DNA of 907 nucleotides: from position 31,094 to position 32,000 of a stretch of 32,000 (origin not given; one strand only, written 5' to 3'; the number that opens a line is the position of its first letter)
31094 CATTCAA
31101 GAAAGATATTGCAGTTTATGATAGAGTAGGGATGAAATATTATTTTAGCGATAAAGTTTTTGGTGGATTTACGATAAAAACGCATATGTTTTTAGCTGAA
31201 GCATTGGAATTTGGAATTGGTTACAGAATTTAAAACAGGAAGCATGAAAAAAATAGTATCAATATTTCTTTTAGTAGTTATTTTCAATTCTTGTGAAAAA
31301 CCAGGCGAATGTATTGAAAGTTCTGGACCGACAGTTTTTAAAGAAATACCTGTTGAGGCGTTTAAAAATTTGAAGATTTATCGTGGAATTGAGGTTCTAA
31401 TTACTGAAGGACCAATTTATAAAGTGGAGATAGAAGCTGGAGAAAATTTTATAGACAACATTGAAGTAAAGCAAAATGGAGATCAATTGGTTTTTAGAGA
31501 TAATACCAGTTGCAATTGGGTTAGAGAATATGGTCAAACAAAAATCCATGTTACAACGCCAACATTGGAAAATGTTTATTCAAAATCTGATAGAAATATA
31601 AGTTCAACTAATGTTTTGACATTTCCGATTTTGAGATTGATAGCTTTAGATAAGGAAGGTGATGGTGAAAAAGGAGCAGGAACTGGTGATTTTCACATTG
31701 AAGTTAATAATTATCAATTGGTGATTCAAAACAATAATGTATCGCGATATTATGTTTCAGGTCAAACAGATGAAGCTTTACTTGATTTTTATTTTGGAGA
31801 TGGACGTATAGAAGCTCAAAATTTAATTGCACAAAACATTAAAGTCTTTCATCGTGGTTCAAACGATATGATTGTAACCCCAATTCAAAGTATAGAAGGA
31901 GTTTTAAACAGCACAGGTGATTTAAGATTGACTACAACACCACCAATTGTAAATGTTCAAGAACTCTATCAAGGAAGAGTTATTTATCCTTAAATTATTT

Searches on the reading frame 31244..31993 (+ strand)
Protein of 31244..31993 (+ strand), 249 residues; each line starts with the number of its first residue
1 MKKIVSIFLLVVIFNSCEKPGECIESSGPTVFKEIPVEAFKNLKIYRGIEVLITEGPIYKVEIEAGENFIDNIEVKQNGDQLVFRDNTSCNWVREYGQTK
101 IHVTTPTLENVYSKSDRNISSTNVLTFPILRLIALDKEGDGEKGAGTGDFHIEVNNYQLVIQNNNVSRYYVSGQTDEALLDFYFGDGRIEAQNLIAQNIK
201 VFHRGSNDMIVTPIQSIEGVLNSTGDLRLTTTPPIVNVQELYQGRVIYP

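Call 65: find_encoding_contigs(protein=window:31244-31993:+, flank=10000, max_places=3)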
Protein window:31244-31993:+ (249 aa): 2 contigs read that carry it; 1 place shown.
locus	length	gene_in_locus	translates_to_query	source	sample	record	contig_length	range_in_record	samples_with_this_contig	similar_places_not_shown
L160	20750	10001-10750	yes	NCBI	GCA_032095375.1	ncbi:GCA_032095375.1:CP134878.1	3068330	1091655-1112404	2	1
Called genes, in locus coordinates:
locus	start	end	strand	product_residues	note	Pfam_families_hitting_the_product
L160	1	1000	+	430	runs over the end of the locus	PF01053:Cys_Met_Meta_PP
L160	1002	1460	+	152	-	PF02566:OsmC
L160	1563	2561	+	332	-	PF00561:Abhydrolase_1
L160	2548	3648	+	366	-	PF03447:NAD_binding_3, PF00742:Homoserine_dh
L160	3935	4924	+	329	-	PF02574:S-methyl_trans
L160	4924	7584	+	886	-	PF00809:Pterin_bind, PF02607:B12-binding_2, PF02310:B12-binding, PF02965:Met_synt_B12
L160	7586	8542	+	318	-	PF02219:MTHFR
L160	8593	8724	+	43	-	-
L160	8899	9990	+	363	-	PF09411:PagL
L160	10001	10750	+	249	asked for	PF10988:DUF2807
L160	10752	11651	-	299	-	PF02463:SMC_N (faint), PF00005:ABC_tran, PF13304:AAA_21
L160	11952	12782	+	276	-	PF00800:PDT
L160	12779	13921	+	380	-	PF00155:Aminotran_1_2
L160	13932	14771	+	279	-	PF03446:NAD_binding_2 (weak), PF02153:PDH_N, PF20463:PDH_C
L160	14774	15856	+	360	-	PF00793:DAHP_synth_1, PF01817:CM_2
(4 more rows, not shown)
